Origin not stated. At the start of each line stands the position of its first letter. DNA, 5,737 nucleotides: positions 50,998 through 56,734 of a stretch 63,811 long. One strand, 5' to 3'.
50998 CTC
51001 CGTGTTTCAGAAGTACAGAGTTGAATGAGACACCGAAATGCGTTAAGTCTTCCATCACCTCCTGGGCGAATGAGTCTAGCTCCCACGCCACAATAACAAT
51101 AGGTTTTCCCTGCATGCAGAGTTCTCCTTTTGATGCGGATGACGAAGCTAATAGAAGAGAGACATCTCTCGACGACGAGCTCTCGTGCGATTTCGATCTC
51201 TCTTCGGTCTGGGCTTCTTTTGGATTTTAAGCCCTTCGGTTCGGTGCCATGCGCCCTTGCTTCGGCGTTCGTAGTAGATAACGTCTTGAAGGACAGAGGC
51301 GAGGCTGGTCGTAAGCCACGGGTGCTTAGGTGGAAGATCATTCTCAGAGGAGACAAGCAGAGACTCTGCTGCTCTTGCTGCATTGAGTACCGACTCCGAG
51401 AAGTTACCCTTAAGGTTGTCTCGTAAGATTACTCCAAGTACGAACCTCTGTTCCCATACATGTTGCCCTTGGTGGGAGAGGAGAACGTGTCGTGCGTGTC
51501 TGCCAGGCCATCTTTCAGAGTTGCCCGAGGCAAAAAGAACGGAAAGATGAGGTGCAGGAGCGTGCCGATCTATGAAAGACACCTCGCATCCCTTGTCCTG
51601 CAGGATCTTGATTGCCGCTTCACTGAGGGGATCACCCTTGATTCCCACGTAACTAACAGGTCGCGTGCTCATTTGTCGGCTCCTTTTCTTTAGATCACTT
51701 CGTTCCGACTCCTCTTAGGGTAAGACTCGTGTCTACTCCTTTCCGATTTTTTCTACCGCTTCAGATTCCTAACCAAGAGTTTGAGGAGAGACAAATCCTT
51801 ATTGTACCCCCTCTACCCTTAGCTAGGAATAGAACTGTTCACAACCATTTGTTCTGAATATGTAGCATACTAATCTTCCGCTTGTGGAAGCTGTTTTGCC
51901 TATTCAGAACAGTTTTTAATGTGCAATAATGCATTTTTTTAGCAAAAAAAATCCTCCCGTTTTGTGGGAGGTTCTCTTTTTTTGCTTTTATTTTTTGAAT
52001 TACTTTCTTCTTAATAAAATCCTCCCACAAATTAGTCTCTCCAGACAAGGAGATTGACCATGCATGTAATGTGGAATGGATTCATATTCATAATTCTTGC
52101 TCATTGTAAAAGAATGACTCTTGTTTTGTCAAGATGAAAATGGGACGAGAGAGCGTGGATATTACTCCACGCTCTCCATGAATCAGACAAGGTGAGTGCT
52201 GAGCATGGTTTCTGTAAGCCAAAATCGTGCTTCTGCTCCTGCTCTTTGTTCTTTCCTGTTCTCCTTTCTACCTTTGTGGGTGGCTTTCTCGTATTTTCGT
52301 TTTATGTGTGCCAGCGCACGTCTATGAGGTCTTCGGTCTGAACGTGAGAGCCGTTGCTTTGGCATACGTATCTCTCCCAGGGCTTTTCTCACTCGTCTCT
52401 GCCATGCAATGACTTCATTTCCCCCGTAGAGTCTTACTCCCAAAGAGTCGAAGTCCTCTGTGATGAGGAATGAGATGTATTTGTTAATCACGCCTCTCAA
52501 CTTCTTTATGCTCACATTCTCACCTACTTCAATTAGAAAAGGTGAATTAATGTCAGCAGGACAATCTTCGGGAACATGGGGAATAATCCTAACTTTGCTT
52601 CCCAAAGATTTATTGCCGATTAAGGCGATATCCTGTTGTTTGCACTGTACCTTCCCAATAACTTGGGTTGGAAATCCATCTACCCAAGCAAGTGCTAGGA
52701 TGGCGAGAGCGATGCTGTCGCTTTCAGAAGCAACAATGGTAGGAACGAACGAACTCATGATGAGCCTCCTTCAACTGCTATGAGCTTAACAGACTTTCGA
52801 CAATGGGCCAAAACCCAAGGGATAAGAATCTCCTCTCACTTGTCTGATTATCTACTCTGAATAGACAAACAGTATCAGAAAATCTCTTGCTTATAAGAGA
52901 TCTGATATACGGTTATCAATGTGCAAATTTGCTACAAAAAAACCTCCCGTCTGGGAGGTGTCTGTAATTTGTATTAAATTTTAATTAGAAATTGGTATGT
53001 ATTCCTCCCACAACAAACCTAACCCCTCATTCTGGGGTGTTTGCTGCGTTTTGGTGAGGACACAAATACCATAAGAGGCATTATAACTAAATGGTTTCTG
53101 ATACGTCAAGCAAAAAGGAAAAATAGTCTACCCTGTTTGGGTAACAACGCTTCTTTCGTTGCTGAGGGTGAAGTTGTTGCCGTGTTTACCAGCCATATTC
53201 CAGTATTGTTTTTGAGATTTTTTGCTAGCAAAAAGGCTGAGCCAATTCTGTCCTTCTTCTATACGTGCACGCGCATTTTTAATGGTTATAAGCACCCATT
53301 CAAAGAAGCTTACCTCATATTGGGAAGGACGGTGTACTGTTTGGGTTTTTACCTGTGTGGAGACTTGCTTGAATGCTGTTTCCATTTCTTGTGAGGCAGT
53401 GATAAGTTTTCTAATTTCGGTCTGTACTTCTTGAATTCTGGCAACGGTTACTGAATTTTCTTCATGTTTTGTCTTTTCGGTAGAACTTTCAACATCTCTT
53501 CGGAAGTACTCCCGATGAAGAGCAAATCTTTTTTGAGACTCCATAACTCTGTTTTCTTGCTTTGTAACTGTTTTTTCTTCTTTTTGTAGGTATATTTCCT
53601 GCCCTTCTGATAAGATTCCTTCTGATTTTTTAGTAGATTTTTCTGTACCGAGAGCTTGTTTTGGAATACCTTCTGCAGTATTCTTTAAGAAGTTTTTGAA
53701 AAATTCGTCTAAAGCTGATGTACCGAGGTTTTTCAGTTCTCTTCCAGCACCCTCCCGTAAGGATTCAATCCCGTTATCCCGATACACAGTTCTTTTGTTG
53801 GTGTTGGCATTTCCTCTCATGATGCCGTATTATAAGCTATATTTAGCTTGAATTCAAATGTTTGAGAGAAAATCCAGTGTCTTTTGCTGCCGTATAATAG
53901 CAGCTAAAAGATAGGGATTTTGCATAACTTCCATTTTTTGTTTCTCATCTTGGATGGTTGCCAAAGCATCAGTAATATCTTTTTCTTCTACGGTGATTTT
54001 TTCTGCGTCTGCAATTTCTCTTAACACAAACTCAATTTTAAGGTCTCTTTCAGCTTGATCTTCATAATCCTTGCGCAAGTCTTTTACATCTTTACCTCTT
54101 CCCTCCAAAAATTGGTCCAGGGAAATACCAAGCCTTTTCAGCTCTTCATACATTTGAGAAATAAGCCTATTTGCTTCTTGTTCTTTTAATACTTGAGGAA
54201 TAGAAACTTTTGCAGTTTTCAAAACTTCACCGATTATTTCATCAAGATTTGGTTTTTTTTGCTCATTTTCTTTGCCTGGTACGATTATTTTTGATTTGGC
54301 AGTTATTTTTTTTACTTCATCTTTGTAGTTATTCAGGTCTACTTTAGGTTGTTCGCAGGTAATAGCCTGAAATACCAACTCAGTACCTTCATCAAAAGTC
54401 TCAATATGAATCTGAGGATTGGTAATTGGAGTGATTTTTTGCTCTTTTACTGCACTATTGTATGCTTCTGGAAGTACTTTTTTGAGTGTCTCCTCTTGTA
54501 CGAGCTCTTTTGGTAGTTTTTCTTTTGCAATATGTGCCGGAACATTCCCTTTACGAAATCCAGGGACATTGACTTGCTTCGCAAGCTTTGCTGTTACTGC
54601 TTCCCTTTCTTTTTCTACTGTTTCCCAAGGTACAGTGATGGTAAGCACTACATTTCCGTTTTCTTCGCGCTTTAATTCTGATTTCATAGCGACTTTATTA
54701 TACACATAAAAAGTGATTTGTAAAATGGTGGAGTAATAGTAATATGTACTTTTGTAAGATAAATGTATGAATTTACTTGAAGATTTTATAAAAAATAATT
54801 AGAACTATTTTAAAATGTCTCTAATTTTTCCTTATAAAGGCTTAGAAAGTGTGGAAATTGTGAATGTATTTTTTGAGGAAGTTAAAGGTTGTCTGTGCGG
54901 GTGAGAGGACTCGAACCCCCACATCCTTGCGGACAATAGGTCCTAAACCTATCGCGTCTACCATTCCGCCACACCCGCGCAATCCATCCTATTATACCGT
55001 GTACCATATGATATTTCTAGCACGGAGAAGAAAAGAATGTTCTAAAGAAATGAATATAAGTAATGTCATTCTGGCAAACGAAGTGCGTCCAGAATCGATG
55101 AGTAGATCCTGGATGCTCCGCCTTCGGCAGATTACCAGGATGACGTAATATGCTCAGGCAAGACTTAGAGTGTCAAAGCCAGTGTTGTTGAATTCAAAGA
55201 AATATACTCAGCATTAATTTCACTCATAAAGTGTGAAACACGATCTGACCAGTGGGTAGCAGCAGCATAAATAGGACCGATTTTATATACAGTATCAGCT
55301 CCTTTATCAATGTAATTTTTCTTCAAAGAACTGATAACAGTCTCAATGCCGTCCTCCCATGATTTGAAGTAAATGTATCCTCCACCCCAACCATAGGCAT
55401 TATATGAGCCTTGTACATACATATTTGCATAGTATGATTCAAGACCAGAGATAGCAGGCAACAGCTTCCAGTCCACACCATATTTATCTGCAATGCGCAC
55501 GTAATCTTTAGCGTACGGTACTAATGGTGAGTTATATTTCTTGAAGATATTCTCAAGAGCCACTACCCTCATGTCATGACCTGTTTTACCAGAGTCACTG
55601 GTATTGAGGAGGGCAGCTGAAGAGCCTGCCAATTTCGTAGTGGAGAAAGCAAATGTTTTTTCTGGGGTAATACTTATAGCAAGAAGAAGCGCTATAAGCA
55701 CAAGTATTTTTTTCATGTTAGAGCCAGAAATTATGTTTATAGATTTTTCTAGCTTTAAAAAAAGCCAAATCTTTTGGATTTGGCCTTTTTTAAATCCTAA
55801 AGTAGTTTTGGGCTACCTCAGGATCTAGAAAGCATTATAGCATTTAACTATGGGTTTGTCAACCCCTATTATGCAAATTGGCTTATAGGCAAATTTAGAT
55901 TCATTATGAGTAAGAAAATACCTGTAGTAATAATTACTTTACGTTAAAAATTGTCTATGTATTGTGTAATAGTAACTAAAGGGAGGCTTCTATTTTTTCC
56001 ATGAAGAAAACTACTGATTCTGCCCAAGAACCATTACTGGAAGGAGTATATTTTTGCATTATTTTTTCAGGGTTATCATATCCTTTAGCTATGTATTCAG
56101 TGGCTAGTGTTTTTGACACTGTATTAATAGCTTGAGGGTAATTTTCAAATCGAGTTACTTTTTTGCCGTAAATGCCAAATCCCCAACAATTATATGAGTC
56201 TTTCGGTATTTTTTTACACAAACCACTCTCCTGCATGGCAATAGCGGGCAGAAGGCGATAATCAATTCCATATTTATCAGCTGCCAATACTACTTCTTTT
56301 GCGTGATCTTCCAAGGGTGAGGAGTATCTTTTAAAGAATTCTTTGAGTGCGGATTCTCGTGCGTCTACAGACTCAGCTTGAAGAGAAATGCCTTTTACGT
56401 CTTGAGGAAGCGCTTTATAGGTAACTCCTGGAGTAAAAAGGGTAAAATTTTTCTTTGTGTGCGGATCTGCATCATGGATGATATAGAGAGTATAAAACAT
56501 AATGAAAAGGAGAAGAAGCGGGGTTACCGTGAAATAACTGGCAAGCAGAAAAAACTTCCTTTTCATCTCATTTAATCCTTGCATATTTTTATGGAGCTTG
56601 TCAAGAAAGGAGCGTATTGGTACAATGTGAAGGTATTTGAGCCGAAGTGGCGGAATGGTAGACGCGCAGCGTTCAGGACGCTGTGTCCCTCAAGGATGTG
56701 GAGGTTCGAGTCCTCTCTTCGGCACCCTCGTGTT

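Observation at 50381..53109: Three repeated cassettes (promoter, leaderless mini-ORF, antiterminator/terminator) with three-way compensatory base changes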

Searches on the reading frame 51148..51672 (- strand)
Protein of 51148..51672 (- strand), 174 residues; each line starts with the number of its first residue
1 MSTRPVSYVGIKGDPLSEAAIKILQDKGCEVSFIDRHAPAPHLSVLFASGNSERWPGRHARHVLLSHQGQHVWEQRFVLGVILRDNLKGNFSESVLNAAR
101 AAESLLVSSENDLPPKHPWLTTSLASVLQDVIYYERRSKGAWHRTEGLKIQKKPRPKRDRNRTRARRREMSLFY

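Call 9: search_protein_families(library=pfam, proteins=[window:51148-51672:-], max_evalue=0.01)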
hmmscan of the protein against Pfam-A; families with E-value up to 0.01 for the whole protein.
window:51148-51672:- (174 aa): 0 families

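Call 10: search_protein_families(library=ncbifam, proteins=[window:51148-51672:-], max_evalue=0.01)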
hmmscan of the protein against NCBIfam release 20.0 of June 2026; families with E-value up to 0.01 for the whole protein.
window:51148-51672:- (174 aa): 0 families

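Call 45: search_protein_representatives(protein=window:51148-51672:-)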
Query: 174 residues. Proteins with E-value up to 0.001 (for the whole library): 7; up to 1e-10: 3; up to 1e-30: 1. The best 7 are listed.
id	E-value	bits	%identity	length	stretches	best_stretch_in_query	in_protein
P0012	9.7e-113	390.3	100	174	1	1-174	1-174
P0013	4.4e-19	85.4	40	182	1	5-168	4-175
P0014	3.7e-11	59.6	42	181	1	3-123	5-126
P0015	5.3e-08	49.4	32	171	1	6-161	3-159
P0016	3.7e-06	43.4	27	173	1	6-168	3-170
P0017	6.3e-05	39.4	30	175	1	14-168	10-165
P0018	1.0e-04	38.7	36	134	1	7-122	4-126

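Call 47: find_homologous_proteins(query=A2)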
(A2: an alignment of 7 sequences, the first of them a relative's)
Query A2 (7 sequences) (174 aa, profile of the alignment): 3 proteins with E <= 0.001 among 4004 candidates.
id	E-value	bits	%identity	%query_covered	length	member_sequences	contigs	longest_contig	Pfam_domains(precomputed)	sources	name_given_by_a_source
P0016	1.7e-63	231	27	94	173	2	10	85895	-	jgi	-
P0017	3.6e-62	227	30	92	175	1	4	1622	-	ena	-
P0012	1.5e-54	202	100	100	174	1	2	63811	-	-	-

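Call 48: find_encoding_contigs(protein=P0016, flank=6000, max_places=2)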
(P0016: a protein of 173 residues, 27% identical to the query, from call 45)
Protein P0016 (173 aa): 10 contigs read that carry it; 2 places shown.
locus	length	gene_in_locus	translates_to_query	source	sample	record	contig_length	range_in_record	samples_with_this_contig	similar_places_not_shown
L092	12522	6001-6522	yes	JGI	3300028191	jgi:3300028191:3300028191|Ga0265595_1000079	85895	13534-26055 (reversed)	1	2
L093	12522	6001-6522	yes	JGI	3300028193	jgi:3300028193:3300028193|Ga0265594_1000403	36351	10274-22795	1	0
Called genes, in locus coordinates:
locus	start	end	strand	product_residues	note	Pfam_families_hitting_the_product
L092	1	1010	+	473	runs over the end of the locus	PF00587:tRNA-synt_2b, PF03129:HGTP_anticodon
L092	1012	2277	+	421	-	PF00675:Peptidase_M16, PF05193:Peptidase_M16_C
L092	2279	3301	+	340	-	PF01594:AI-2E_transport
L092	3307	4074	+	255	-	PF00590:TP_methylase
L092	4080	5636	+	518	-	PF00133:tRNA-synt_1 (weak), PF09334:tRNA-synt_1g, PF19303:Anticodon_3 (faint), PF00133:tRNA-synt_1, PF08264:Anticodon_1 (weak)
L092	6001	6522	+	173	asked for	-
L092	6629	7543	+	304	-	PF03741:TerC, PF04332:DUF475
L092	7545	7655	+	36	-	-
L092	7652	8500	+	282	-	PF01026:TatD_DNase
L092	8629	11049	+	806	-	PF00133:tRNA-synt_1, PF01406:tRNA-synt_1e (faint), PF09334:tRNA-synt_1g, PF13603:tRNA-synt_1_2, PF00133:tRNA-synt_1, PF08264:Anticodon_1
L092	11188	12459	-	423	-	PF00275:EPSP_synthase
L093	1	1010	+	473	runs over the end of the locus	PF00587:tRNA-synt_2b, PF03129:HGTP_anticodon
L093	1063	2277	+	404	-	PF00675:Peptidase_M16, PF05193:Peptidase_M16_C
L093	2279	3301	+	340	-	PF01594:AI-2E_transport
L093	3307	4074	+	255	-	PF00590:TP_methylase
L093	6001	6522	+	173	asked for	-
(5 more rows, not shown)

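Call 55: search_protein_families(library=phrogs, proteins=[window:51148-51672:-], max_evalue=0.01)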
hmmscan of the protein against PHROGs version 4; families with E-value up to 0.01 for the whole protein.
window:51148-51672:- (174 aa): 0 families

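Call 56: search_protein_families(library=padloc, proteins=[window:51148-51672:-], max_evalue=0.01)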
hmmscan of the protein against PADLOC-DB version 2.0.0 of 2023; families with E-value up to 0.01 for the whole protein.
window:51148-51672:- (174 aa): 0 families

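Call 100: predict_structure(alignment_id=A2)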
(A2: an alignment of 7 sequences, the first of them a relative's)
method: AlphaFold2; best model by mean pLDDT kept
length: 174 residues; sequences in the alignment: 7
mean_pLDDT: 77.6   pTM: 0.72
mean pLDDT of the five models: 77.6, 77.6, 74.8, 74.4, 71.4
residues with pLDDT >= 90: 39; 70-90: 77; 50-70: 55; < 50: 3
segments of 3 or more residues with pLDDT < 50: none
pLDDT, mean of each block of 10 residues (from residue 1): 85 94 95 89 89 65 70 72 80 90 78 58 72 82 85 64 65 48
secondary structure, 60 per line:
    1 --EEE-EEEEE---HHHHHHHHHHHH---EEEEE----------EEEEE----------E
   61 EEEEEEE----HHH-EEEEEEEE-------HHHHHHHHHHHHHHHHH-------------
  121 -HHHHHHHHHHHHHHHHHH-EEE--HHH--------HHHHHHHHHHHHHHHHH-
elements in order: E3-5 E7-11 H15-26 E30-34 E45-49 E60-67 E76-83 H91-107 H122-139 E141-143 H157-173

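Call 102: fold_search(model_id=the predicted structure, library=pdb)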
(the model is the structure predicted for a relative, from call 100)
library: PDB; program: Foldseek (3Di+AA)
matches with E <= 10: 1441; with E <= 0.001: 0
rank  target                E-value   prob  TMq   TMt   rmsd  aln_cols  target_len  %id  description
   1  3gh4                  1.2e-02  0.96  0.35  0.14   4.7       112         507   11  Crystal structure of beta-hexosaminidase from Paenibacillus sp. TS12 (released 2009-07-07)
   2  3sur                  1.8e-02  0.82  0.31  0.13   6.4       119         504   12  Crystal structure of beta-hexosaminidase from Paenibacillus sp. TS12 in complex with NAG-thiazoline. (released 2012-06-06)
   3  3gh7                  1.9e-02  0.87  0.31  0.13   5.1       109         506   12  Crystal structure of beta-hexosaminidase from Paenibacillus sp. TS12 in complex with GalNAc (released 2009-07-07)
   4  1ayk_MODEL_1_A        2.8e-02  0.28  0.26  0.27  11.0       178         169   12  INHIBITOR-FREE CATALYTIC FRAGMENT OF HUMAN FIBROBLAST COLLAGENASE, NMR, 30 STRUCTURES (released 1998-02-25)
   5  2ayy_MODEL_1_A        3.0e-02  0.57  0.29  0.38  11.0       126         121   18  Solution structure of the E.coli RcsC C-terminus (residues 700-816) containing linker region (released 2006-09-26)
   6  1viv_B                3.2e-02  0.33  0.24  0.24  13.9       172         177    8  Crystal structure of a hypothetical protein (released 2003-12-30)
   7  9joq                  3.7e-02  0.85  0.30  0.08   5.9       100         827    9  SDACS: A synergistic strategy using both crystallographic and AlphaFold structures to improve thermostability and activi (released 2026-04-08)
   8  6vga_MODEL_1_A        5.0e-02  0.80  0.20  0.31   6.2        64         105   16  De novo designed Rossmann fold protein ROS2_835 (released 2020-08-19)
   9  6aqy_D                5.7e-02  0.12  0.19  0.12  12.7       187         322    6  Crystal structure of a gdp-l-fucose synthetase from Naegleria fowleri (released 2017-08-30)
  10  1vim_B                8.4e-02  0.75  0.22  0.20   4.6        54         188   18  Crystal structure of an hypothetical protein (released 2003-12-30)
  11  4z54_A                9.5e-02  0.15  0.23  0.16  10.9       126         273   11  High Resolution Human Septin3 GTPase domain with alpha-zero helix in complex with GDP (released 2016-04-06)
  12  9hhl_j                9.5e-02  0.14  0.21  0.14  15.6       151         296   15  Structure of Dynein-Dynactin-NuMA-LIS1 (released 2025-12-03)
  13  8hvb                  1.0e-01  0.66  0.33  0.12   5.2       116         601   13  Crystal structure of lacto-N-biosidase StrLNBase from Streptomyces sp. strain 142, lacto-N-biose complex (released 2023-12-27)
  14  7m6j_D                1.0e-01  0.20  0.24  0.17   9.2       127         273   14  Human Septin Hexameric Complex SEPT2G/SEPT6/SEPT7 by Single Particle Cryo-EM (released 2021-07-07)
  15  7drm_D                1.0e-01  0.18  0.22  0.14  13.2       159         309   11  Structure of ATP-grasp ligase PsnB complexed with minimal precursor, Mg, and ADP (released 2021-09-08)
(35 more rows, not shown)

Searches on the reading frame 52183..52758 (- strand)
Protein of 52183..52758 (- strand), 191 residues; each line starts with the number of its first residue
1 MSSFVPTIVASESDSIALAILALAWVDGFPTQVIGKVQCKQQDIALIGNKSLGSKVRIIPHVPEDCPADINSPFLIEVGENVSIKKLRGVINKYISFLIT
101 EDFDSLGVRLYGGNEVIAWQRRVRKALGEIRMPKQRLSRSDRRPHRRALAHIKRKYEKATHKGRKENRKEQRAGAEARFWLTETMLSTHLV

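Call 9: search_protein_families(library=pfam, proteins=[window:52183-52758:-], max_evalue=0.01)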
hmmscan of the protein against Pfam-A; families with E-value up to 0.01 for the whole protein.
window:52183-52758:- (191 aa): 0 families

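Call 10: search_protein_families(library=ncbifam, proteins=[window:52183-52758:-], max_evalue=0.01)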
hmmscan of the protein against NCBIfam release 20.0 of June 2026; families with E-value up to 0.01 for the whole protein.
window:52183-52758:- (191 aa): 0 families

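Call 34: find_homologous_proteins(query=window:52183-52758:-)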
Query window:52183-52758:- (191 aa): 1 proteins with E <= 0.001 among 337 candidates.
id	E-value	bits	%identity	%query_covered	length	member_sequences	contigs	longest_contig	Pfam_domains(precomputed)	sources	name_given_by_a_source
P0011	8.6e-121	419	100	100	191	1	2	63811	-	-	-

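Call 55: search_protein_families(library=phrogs, proteins=[window:52183-52758:-], max_evalue=0.01)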
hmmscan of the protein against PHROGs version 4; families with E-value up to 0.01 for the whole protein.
window:52183-52758:- (191 aa): 0 families

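Call 56: search_protein_families(library=padloc, proteins=[window:52183-52758:-], max_evalue=0.01)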
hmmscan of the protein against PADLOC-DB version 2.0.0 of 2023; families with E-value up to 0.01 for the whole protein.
window:52183-52758:- (191 aa): 0 families

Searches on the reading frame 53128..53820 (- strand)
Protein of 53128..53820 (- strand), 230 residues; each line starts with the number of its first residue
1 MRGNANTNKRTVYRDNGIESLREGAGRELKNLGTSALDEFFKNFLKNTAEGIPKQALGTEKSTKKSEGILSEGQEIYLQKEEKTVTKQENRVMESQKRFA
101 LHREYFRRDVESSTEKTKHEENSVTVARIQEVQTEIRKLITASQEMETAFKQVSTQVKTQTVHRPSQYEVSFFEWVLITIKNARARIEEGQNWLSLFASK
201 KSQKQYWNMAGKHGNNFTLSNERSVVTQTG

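Call 9: search_protein_families(library=pfam, proteins=[window:53128-53820:-], max_evalue=0.01)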
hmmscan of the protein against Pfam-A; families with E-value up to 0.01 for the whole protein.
window:53128-53820:- (230 aa): 1 family
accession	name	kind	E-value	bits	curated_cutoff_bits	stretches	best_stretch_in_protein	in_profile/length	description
PF18904.5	DUF5660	-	3.1e-26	92.1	24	1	125-230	6-109/109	Domain of unknown function (DUF5660)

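Call 10: search_protein_families(library=ncbifam, proteins=[window:53128-53820:-], max_evalue=0.01)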
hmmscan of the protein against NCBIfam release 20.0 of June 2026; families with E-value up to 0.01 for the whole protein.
window:53128-53820:- (230 aa): 0 families

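Call 55: search_protein_families(library=phrogs, proteins=[window:53128-53820:-], max_evalue=0.01)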
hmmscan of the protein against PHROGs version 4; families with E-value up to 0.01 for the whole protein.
window:53128-53820:- (230 aa): 0 families

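Call 56: search_protein_families(library=padloc, proteins=[window:53128-53820:-], max_evalue=0.01)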
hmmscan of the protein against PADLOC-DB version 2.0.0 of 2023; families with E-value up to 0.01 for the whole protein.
window:53128-53820:- (230 aa): 2 families
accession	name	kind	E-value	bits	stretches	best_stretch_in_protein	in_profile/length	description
PDLC01200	Cas6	-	0.0034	14.6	1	86-161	171-244/273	"CAS-I,CAS-III-B; crRNAmaturation"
PDLC02043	Cas6d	-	0.0036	15.1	1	86-160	171-243/273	-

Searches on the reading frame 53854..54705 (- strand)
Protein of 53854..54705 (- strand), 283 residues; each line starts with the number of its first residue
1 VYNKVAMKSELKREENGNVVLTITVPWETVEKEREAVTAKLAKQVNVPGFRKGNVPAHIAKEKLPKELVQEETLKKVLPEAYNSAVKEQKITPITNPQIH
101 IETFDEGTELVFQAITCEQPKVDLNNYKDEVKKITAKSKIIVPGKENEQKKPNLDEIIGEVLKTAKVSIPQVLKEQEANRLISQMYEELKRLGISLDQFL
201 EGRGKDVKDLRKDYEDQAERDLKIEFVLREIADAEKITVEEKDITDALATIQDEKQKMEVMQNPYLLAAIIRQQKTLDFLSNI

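Call 9: search_protein_families(library=pfam, proteins=[window:53854-54705:-], max_evalue=0.01)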
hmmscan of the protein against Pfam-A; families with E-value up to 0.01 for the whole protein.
window:53854-54705:- (283 aa): 2 families
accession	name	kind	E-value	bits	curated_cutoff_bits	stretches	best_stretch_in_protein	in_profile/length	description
PF05697.18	Trigger_N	-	4.6e-30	105.2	22.2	1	7-133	1-127/144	Bacterial trigger factor protein (TF)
PF05698.19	Trigger_C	-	1.8e-18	67.5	22.7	1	145-262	17-133/162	Bacterial trigger factor protein (TF) C-terminus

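Call 10: search_protein_families(library=ncbifam, proteins=[window:53854-54705:-], max_evalue=0.01)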
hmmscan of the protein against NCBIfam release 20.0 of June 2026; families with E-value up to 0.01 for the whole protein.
window:53854-54705:- (283 aa): 2 families
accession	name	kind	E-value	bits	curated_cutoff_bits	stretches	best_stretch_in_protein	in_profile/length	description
TIGR00115.1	tig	equivalog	2.7e-44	151.6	180.2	2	18-133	2-117/410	trigger factor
TIGR03794.1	NHLM_micro_HlyD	equivalog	0.0014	17.6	156.2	1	123-273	107-258/421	NHLP bacteriocin system secretion protein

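Call 69: find_related_loci(query=window:53854-54705:-, collection=metagenome_contigs, flank=10000)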
Query window:53854-54705:- (283 aa) in metagenome_contigs; peptide patterns used: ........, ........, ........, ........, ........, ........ (x = any residue, [..] = any of these).
261 stretches matched a pattern; 4 encode a relative of the query (tblastn E <= 1e-3); 4 distinct loci.
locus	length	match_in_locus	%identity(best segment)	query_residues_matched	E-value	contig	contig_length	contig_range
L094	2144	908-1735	51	8-283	8e-96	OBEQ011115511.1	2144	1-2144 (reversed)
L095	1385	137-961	47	7-283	8e-88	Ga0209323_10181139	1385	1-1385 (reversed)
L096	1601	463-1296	46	3-283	9e-82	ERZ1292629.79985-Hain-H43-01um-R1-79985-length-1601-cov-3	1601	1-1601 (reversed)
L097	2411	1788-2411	44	16-225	2e-63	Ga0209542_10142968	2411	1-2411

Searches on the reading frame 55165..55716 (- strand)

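Call 9: search_protein_families(library=pfam, proteins=[window:55165-55716:-], max_evalue=0.01)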
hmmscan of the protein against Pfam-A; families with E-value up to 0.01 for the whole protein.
window:55165-55716:- (183 aa): 0 families

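Call 10: search_protein_families(library=ncbifam, proteins=[window:55165-55716:-], max_evalue=0.01)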
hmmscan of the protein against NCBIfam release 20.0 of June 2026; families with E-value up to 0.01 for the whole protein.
window:55165-55716:- (183 aa): 1 family
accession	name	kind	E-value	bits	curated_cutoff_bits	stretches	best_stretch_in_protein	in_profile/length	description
NF052335.1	PdgHdaseHSB129560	equivalog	0.0003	20.2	500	1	25-168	20-181/330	peptidoglycan hydrolase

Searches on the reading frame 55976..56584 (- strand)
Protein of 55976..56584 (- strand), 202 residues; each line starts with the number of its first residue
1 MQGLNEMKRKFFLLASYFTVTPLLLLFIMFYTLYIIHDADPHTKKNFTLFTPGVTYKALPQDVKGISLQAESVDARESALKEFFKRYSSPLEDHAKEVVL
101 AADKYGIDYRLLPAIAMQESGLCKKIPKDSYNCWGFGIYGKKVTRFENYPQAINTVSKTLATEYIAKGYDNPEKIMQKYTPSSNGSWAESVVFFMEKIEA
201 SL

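Call 9: search_protein_families(library=pfam, proteins=[window:55976-56584:-], max_evalue=0.01)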
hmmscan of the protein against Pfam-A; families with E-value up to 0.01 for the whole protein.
window:55976-56584:- (202 aa): 1 family
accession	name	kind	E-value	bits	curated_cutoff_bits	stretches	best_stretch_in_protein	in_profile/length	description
PF01832.25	Glucosaminidase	-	0.0002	22.4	30.2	1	98-198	4-121/123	Mannosyl-glycoprotein endo-beta-N-acetylglucosaminidase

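Call 10: search_protein_families(library=ncbifam, proteins=[window:55976-56584:-], max_evalue=0.01)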
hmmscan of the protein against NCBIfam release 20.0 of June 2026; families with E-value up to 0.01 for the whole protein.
window:55976-56584:- (202 aa): 0 families

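Call 61: search_protein_families(library=pfam, proteins=[window:55976-56584:-], max_evalue=0.01)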
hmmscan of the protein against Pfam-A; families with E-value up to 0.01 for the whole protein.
window:55976-56584:- (202 aa): 1 family
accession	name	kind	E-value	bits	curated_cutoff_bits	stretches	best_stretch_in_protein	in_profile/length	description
PF01832.25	Glucosaminidase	-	0.0002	22.4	30.2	1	98-198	4-121/123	Mannosyl-glycoprotein endo-beta-N-acetylglucosaminidase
